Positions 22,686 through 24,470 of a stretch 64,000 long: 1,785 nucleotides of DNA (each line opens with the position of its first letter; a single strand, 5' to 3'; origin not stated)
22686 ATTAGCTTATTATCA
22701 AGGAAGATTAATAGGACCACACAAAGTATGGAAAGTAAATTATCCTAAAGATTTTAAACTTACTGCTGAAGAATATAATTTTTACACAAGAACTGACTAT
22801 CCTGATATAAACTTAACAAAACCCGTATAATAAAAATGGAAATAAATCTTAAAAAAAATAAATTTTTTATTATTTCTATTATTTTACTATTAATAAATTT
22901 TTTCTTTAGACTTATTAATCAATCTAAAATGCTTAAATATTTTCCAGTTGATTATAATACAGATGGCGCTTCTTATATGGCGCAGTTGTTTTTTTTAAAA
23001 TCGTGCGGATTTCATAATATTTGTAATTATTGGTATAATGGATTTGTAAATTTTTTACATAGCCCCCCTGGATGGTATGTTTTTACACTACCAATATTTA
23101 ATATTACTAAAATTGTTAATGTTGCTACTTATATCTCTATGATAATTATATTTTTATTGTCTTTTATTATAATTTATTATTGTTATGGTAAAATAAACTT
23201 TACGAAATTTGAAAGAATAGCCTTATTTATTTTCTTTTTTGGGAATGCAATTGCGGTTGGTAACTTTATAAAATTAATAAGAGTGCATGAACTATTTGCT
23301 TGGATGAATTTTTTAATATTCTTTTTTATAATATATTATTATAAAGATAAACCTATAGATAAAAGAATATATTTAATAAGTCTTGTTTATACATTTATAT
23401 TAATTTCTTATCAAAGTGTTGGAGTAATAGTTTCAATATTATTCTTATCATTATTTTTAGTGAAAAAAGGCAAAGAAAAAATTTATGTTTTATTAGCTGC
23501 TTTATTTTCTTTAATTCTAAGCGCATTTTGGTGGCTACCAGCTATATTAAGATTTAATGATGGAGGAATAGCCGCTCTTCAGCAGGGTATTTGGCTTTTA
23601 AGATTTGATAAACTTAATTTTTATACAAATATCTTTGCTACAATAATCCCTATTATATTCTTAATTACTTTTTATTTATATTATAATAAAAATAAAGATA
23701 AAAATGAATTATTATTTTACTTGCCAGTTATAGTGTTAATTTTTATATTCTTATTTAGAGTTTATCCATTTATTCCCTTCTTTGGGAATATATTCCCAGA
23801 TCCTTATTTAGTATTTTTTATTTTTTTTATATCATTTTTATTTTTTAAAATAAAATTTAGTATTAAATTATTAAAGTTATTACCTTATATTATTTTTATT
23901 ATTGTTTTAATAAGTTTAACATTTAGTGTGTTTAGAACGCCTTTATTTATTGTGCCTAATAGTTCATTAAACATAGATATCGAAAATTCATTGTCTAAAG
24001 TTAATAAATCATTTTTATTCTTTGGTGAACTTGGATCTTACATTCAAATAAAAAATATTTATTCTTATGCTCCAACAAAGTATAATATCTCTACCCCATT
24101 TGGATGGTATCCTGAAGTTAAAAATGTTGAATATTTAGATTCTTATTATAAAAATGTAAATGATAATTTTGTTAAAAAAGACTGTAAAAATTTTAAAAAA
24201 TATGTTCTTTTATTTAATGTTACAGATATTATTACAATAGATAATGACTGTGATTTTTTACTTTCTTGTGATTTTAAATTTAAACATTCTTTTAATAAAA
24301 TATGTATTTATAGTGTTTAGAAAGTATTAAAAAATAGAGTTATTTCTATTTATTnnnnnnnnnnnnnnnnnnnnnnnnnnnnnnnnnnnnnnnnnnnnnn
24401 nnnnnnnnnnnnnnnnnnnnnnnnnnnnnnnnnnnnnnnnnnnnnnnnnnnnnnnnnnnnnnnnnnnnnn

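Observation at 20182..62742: A roughly 43-kb glycosylation island: AglB plus an unusually large set of GT-C membrane glycosyltransferases and glycan-tailoring enzymes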

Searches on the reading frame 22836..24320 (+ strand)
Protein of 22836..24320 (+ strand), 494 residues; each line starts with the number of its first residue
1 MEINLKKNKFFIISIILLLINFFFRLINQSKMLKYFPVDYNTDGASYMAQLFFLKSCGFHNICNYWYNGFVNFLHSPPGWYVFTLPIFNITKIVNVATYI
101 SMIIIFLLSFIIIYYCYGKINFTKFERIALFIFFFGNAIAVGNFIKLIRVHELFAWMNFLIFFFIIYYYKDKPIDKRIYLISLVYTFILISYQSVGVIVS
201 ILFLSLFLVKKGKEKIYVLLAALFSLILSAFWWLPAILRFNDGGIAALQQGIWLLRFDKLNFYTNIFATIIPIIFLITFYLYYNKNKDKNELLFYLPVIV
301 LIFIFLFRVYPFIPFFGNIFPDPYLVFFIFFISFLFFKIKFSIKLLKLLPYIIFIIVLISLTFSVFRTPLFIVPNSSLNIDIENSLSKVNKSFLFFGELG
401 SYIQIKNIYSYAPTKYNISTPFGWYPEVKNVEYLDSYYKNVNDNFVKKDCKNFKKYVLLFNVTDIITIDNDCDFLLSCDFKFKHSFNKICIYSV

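Call 3: search_protein_families(library=pfam, proteins=[window:22836-24320:+], max_evalue=0.01)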
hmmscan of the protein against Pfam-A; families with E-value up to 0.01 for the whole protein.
window:22836-24320:+ (494 aa): 1 family
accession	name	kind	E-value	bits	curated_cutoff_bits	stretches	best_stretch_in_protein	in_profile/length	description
PF05814.16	Ac76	-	0.0035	17.8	22.5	1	269-310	3-44/83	Orf76 (Ac76)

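Call 13: search_solved_structures(query=window:22836-24320:+, max_evalue=10)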
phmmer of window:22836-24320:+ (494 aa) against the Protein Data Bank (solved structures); distinct sequences matched with E-value up to 10: 1.
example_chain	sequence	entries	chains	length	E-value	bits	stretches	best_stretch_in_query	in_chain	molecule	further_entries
4qhi_A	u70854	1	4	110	0.023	16.8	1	76-145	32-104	Uncharacterized protein MJ1213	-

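Call 15: search_protein_families(library=ncbifam, proteins=[window:22836-24320:+], max_evalue=0.1)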
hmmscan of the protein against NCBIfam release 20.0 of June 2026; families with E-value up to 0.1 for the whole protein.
window:22836-24320:+ (494 aa): 0 families

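Call 16: find_homologous_proteins(query=window:22836-24320:+, max_evalue=0.001)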
Query window:22836-24320:+ (494 aa): 110 proteins with E <= 0.001 among 8000 candidates.
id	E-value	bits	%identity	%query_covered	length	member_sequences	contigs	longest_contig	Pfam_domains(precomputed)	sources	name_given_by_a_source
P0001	0.0e+0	1062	100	100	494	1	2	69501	-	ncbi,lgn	-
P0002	1.5e-194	666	60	99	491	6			-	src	-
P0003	2.3e-186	639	62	98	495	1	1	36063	-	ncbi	-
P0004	9.7e-184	630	58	99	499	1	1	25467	-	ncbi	-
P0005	1.3e-177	610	59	100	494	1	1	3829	-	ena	-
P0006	4.2e-164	565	56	93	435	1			-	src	-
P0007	1.5e-153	531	52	99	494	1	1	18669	-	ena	-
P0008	5.0e-146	506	61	80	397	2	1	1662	-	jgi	-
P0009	7.4e-135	469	47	99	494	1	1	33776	PF10131.16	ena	-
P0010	5.8e-127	443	46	100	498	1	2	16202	-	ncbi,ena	-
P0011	6.0e-125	436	46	99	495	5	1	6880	-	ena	-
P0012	9.0e-123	429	44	99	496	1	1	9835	-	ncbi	-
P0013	5.0e-122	427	42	100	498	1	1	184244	-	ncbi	-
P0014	1.8e-119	418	43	99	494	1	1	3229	-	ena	-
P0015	2.4e-118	414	42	100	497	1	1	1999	PF10131.16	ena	-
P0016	9.3e-118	412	43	96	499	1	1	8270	PF10131.16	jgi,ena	-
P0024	7.5e-108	380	41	100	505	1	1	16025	PF10131.16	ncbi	-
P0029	4.7e-105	371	42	97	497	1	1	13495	PF10131.16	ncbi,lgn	-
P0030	8.6e-105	370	40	97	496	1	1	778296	-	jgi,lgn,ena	-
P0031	1.1e-104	369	41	100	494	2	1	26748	PF10131.16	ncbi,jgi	-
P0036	1.0e-101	360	37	98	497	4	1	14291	PF10131.16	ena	-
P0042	1.2e-99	353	42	99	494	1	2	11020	PF10131.16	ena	-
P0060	7.5e-95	337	39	99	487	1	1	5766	PF10131.16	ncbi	-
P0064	2.5e-94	335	38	98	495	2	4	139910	PF10131.16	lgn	-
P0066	1.1e-93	333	37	99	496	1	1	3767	PF10131.16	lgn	-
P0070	7.4e-93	330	40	99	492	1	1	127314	PF10131.16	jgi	jgi:hypothetical protein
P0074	5.8e-90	321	38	99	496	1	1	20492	PF10131.16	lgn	-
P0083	8.7e-88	314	35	95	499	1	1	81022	PF10131.16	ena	-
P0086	1.7e-87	313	37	99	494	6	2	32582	PF10131.16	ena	-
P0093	3.9e-85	305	37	95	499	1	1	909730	PF10131.16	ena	-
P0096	9.3e-81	290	35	98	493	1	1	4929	PF10131.16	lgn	-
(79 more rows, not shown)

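Call 17: find_encoding_contigs(protein=P0001, flank=3000, max_places=4)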
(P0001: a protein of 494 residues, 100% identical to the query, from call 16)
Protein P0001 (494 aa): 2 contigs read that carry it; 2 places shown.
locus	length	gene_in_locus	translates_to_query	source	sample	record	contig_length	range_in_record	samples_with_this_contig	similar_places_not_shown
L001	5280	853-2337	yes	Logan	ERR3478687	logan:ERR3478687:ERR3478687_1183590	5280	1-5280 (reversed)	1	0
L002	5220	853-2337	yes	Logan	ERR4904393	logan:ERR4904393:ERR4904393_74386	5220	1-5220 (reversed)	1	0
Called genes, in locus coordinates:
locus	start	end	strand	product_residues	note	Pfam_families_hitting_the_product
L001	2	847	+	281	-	?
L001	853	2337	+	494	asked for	-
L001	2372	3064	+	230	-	PF01209:Ubie_methyltran, PF05401:NodS (weak), PF00398:RrnaAD (weak), PF13489:Methyltransf_23, PF13847:Methyltransf_31, PF08241:Methyltransf_11, PF08242:Methyltransf_12, PF13649:Methyltransf_25, +2 more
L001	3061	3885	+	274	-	PF01522:Polysacc_deac_1, PF11959:DUF3473 (faint)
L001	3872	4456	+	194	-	PF02353:CMAS (weak), PF05219:DREV (weak), PF08003:Methyltransf_9 (weak), PF13489:Methyltransf_23, PF13847:Methyltransf_31, PF08241:Methyltransf_11, PF08242:Methyltransf_12, PF13649:Methyltransf_25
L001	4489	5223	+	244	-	PF00535:Glycos_transf_2, PF10111:Glyco_tranf_2_2, PF13641:Glyco_tranf_2_3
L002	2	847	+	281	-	?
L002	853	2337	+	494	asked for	-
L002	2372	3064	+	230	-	PF01209:Ubie_methyltran, PF05401:NodS (weak), PF00398:RrnaAD (weak), PF13489:Methyltransf_23, PF13847:Methyltransf_31, PF08241:Methyltransf_11, PF08242:Methyltransf_12, PF13649:Methyltransf_25, +2 more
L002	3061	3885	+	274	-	PF01522:Polysacc_deac_1, PF11959:DUF3473 (faint)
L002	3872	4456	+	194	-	PF02353:CMAS (weak), PF05219:DREV (weak), PF08003:Methyltransf_9 (weak), PF13489:Methyltransf_23, PF13847:Methyltransf_31, PF08241:Methyltransf_11, PF08242:Methyltransf_12, PF13649:Methyltransf_25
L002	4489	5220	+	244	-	PF00535:Glycos_transf_2, PF10111:Glyco_tranf_2_2, PF13641:Glyco_tranf_2_3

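Call 26: find_encoding_contigs(protein=P0003, flank=10000, max_places=1)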
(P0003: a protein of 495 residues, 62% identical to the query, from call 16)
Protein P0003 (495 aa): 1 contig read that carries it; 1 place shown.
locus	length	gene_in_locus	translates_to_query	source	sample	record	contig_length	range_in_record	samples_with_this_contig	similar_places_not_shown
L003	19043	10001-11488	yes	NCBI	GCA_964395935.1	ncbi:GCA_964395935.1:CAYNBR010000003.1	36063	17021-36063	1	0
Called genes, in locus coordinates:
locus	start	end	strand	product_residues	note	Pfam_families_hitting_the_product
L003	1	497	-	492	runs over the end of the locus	PF02885:Glycos_trans_3N, PF00591:Glycos_transf_3, PF07831:PYNP_C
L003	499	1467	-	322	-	PF01594:AI-2E_transport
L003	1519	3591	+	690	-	PF13522:GATase_6, PF13537:GATase_7, PF24167:DUF7411 (faint), PF00733:Asn_synthase, PF03054:tRNA_Me_trans (faint), PF00733:Asn_synthase, PF01902:Diphthami_syn_2_N, PF28410:Diphthami_syn_2_C, +1 more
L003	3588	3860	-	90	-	-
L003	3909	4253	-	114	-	-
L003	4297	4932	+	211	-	PF13489:Methyltransf_23 (weak), PF08241:Methyltransf_11, PF13649:Methyltransf_25 (weak)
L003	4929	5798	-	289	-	PF13793:Pribosyltran_N, PF00156:Pribosyltran, PF14572:Pribosyl_synth (weak)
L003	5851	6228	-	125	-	PF14251:PterinBD-DUF4346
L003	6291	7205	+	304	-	PF01944:SpoIIM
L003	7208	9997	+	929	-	PF02516:STT3, PF13231:PMT_2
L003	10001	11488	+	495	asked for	-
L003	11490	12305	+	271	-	PF01522:Polysacc_deac_1, PF11959:DUF3473 (weak)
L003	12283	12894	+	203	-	PF08003:Methyltransf_9, PF13489:Methyltransf_23, PF13847:Methyltransf_31, PF13649:Methyltransf_25, PF08241:Methyltransf_11, PF08242:Methyltransf_12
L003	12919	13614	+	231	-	PF01209:Ubie_methyltran, PF03848:TehB, PF02353:CMAS (weak), PF13489:Methyltransf_23, PF13847:Methyltransf_31, PF08241:Methyltransf_11, PF08242:Methyltransf_12, PF13649:Methyltransf_25, +1 more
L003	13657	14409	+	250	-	PF13641:Glyco_tranf_2_3, PF00535:Glycos_transf_2, PF10111:Glyco_tranf_2_2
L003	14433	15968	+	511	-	PF13231:PMT_2 (weak)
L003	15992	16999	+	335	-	PF00953:Glycos_transf_4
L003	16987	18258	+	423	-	PF01554:MatE (weak), PF01943:Polysacc_synt, PF13440:Polysacc_synt_3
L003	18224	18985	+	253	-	PF00535:Glycos_transf_2, PF10111:Glyco_tranf_2_2 (weak), PF13641:Glyco_tranf_2_3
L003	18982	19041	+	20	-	?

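Call 27: find_encoding_contigs(protein=P0030, flank=10000, max_places=1)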
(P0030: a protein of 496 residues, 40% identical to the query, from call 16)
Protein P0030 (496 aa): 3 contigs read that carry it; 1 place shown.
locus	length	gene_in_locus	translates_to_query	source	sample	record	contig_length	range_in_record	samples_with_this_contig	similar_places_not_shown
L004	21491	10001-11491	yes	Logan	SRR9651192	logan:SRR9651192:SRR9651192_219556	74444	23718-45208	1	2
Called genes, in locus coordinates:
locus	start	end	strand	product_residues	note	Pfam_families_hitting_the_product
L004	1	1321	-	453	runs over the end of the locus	PF02310:B12-binding, PF04055:Radical_SAM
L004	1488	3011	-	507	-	PF02366:PMT (weak), PF13231:PMT_2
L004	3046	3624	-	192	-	PF13489:Methyltransf_23, PF13847:Methyltransf_31, PF08241:Methyltransf_11, PF08242:Methyltransf_12, PF13649:Methyltransf_25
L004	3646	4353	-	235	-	PF01209:Ubie_methyltran, PF13489:Methyltransf_23, PF13847:Methyltransf_31, PF08241:Methyltransf_11, PF08242:Methyltransf_12, PF13649:Methyltransf_25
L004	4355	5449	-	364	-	PF00155:Aminotran_1_2 (weak), PF01041:DegT_DnrJ_EryC1, PF01053:Cys_Met_Meta_PP (weak), PF01212:Beta_elim_lyase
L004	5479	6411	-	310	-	PF01073:3Beta_HSD, PF01370:Epimerase, PF02719:Polysacc_synt_2, PF04321:RmlD_sub_bind, PF07993:NAD_binding_4, PF13460:NAD_binding_10, PF16363:GDP_Man_Dehyd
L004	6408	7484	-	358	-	PF00483:NTP_transferase, PF12804:NTP_transf_3, PF14602:Hexapep_2 (faint), PF25084:LbH_EIF2B (weak), PF00132:Hexapep, PF25087:GMPPB_C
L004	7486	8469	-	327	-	PF01073:3Beta_HSD, PF01370:Epimerase, PF02719:Polysacc_synt_2, PF04321:RmlD_sub_bind, PF16363:GDP_Man_Dehyd, PF07993:NAD_binding_4 (faint)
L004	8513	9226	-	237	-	PF00535:Glycos_transf_2, PF13641:Glyco_tranf_2_3 (weak)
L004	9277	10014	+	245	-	PF01209:Ubie_methyltran (weak), PF13489:Methyltransf_23, PF07021:MetW, PF13649:Methyltransf_25, PF13847:Methyltransf_31, PF08241:Methyltransf_11, PF08242:Methyltransf_12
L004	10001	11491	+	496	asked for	-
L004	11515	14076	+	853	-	PF02516:STT3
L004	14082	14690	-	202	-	PF13489:Methyltransf_23, PF07021:MetW, PF13847:Methyltransf_31, PF08241:Methyltransf_11, PF08242:Methyltransf_12, PF13649:Methyltransf_25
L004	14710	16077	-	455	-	PF02310:B12-binding, PF04055:Radical_SAM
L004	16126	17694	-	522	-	-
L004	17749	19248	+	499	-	-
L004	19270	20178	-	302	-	PF03706:LPG_synthase_TM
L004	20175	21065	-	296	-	PF00535:Glycos_transf_2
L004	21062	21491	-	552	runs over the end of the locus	PF02366:PMT (weak), PF13231:PMT_2 (weak)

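Call 28: predict_structure(alignment_id=A1)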
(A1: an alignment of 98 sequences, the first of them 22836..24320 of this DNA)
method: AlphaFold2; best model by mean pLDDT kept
length: 494 residues; sequences in the alignment: 98
mean_pLDDT: 96.2   pTM: 0.94
mean pLDDT of the five models: 96.2, 95.9, 95.8, 95.5, 95.4
residues with pLDDT >= 90: 470; 70-90: 21; 50-70: 2; < 50: 1
segments of 3 or more residues with pLDDT < 50: none
pLDDT, mean of each block of 10 residues (from residue 1): 77 98 98 95 96 98 97 97 99 98 99 98 98 98 98 99 98 97 98 98 98 98 98 97 91 94 96 98 96 98 98 94 98 97 90 97 96 91 97 94 93 98 94 95 97 97 97 97 97 98
secondary structure, 60 per line:
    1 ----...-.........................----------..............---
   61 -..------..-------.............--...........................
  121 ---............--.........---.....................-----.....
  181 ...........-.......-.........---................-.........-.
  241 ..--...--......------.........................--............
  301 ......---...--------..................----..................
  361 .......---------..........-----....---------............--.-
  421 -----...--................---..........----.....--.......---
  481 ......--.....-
elements in order: H9-33 H44-57 H79-91 H94-120 H124-135 H138-146 H150-170 H176-191 H193-199 H201-209 H213-228 H230-238 H250-255 H262-286 H289-306 H321-338 H343-367 H377-386 E392-395 H405-416 H431-446 H450-459 E464-468 H471-477 E481-486 E489-493

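Call 31: fold_search(model_id=the predicted structure, library=pdb)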
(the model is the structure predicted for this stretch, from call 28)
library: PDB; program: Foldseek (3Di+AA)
matches with E <= 10: 113; with E <= 0.001: 15
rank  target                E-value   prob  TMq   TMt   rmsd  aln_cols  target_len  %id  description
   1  9n9j_I                5.5e-05  1.00  0.46  0.35  17.9       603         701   11  Structure of a GRP94 folding intermediate engaged with a CCDC134- and FKBP11-bound secretory translocon (released 2025-11-19)
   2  8pn9_A                5.7e-05  1.00  0.51  0.41  11.2       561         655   11  Structure of human oligosaccharyltransferase OST-A complex bound to NGI-1 (released 2024-05-08)
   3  6s7o_A                8.9e-05  1.00  0.48  0.39  10.1       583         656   12  Cryo-EM structure of human oligosaccharyltransferase complex OST-A (released 2019-12-18)
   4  8agb_A                9.3e-05  1.00  0.54  0.43  12.4       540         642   10  Structure of yeast oligosaccharylransferase complex with lipid-linked oligosaccharide bound (released 2022-12-07)
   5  3waj                  1.3e-04  1.00  0.48  0.33  10.8       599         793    9  Crystal structure of the Archaeoglobus fulgidus oligosaccharyltransferase (O29867_ARCFU) complex with Zn and sulfate (released 2013-10-30)
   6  3rce_A                1.3e-04  1.00  0.46  0.36  10.9       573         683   13  Bacterial oligosaccharyltransferase PglB (released 2011-06-15)
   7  7oci_F                2.0e-04  1.00  0.50  0.40   9.1       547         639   11  Cryo-EM structure of yeast Ost6p containing oligosaccharyltransferase complex (released 2022-02-16)
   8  6gxc_A                2.3e-04  1.00  0.51  0.39   9.1       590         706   13  Bacterial oligosaccharyltransferase PglB in complex with an inhibitory peptide and a reactive lipid-linked oligosaccha (released 2018-11-14)
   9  5gmy_A                2.8e-04  1.00  0.46  0.31  12.6       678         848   10  Crystal structure of the Archaeoglobus fulgidus oligosaccharyltransferase (O29867_ARCFU) tethered with an acceptor pep (released 2017-02-01)
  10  6ezn_F                3.4e-04  1.00  0.56  0.45  12.4       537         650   11  Cryo-EM structure of the yeast oligosaccharyltransferase (OST) complex (released 2018-01-17)
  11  6s7t_A                3.4e-04  1.00  0.48  0.36  16.1       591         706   11  Cryo-EM structure of human oligosaccharyltransferase complex OST-B (released 2019-12-18)
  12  6c26_A                4.4e-04  1.00  0.57  0.46  11.7       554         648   11  The Cryo-EM structure of a eukaryotic oligosaccharyl transferase complex (released 2018-01-31)
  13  6ftg_5                4.6e-04  1.00  0.53  0.43  14.3       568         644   11  Subtomogram average of OST-containing ribosome-translocon complexes from canine rough microsomal membranes (released 2018-03-21)
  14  3wak                  6.0e-04  1.00  0.45  0.29  11.6       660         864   10  Crystal structure of the Archaeoglobus fulgidus oligosaccharyltransferase (O29867_ARCFU) in the apo form (released 2013-10-30)
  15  7e9s_A                6.3e-04  1.00  0.50  0.32   8.9       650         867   11  Archaeal oligosaccharyltransferase AglB from Archaeoglobus fulgidus in complex with an inhibitory peptide and a dolich (released 2021-09-08)
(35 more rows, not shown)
